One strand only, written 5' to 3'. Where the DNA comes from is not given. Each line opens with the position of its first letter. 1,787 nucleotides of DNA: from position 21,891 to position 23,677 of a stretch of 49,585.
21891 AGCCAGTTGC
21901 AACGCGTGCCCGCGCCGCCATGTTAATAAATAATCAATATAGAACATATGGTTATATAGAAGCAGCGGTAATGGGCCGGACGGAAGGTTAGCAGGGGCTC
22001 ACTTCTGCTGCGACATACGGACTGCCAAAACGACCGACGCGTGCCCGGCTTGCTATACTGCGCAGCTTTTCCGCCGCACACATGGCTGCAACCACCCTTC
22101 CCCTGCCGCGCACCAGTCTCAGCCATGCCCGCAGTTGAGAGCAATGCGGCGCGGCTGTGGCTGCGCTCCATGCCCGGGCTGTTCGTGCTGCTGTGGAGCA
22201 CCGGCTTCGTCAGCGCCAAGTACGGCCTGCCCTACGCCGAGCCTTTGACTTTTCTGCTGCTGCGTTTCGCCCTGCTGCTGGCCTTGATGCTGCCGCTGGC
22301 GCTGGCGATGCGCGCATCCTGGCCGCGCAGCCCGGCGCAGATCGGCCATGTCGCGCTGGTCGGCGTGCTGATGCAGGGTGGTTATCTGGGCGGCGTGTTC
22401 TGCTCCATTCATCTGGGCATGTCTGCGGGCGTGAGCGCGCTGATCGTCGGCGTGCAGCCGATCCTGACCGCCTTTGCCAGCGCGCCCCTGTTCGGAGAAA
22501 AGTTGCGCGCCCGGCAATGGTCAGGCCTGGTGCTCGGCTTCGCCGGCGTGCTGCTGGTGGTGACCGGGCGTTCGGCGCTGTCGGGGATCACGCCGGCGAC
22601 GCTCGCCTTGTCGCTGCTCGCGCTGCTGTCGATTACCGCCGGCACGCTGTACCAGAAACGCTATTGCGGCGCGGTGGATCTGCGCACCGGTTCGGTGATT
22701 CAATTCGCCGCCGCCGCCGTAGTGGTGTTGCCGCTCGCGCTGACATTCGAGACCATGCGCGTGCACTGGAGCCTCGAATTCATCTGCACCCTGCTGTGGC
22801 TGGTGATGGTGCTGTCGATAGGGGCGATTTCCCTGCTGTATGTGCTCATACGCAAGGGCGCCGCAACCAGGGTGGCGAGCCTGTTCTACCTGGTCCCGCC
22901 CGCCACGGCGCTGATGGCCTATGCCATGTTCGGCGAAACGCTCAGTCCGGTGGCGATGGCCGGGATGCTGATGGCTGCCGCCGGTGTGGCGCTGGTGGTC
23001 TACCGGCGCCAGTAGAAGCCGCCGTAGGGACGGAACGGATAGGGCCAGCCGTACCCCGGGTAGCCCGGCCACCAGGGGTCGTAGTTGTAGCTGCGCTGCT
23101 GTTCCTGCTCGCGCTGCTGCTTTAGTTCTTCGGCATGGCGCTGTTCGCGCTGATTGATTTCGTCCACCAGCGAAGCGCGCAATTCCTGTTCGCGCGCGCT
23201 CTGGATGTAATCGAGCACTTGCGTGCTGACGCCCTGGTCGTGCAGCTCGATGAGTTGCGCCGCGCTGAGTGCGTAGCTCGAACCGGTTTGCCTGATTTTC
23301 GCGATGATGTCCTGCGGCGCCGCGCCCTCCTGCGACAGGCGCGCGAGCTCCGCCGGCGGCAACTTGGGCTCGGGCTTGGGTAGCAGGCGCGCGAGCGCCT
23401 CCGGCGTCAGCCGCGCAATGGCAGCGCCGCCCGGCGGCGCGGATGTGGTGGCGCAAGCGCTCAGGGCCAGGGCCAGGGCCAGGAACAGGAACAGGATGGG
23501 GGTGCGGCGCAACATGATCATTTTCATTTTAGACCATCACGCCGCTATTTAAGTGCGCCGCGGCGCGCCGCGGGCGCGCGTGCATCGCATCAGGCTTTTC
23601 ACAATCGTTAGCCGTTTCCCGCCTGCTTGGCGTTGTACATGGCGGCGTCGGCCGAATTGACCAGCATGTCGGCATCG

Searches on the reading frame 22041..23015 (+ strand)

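Call 9: search_protein_families(library=pfam, proteins=[window:22041-23015:+])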
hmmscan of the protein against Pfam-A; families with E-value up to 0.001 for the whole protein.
window:22041-23015:+ (324 aa): 1 family
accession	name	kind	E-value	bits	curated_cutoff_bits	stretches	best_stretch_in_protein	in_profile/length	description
PF00892.27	EamA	-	5e-25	88.8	28.2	2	48-175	10-135/135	EamA-like transporter family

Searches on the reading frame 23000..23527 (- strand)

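Call 9: search_protein_families(library=pfam, proteins=[window:23000-23527:-])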
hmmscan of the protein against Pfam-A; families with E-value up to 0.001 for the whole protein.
window:23000-23527:- (175 aa): 0 families

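Call 23: search_protein_families(library=pfam, proteins=[window:23000-23527:-], max_evalue=1)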
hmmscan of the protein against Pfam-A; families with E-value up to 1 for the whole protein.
window:23000-23527:- (175 aa): 2 families
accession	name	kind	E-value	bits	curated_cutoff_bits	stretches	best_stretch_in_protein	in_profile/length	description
PF24821.1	DUF7711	-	0.038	14.1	27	1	96-155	112-172/197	Domain of unknown function (DUF7711)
PF20101.4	DUF6491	-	0.16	12.4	27.5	1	11-33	4-26/138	Family of unknown function (DUF6491)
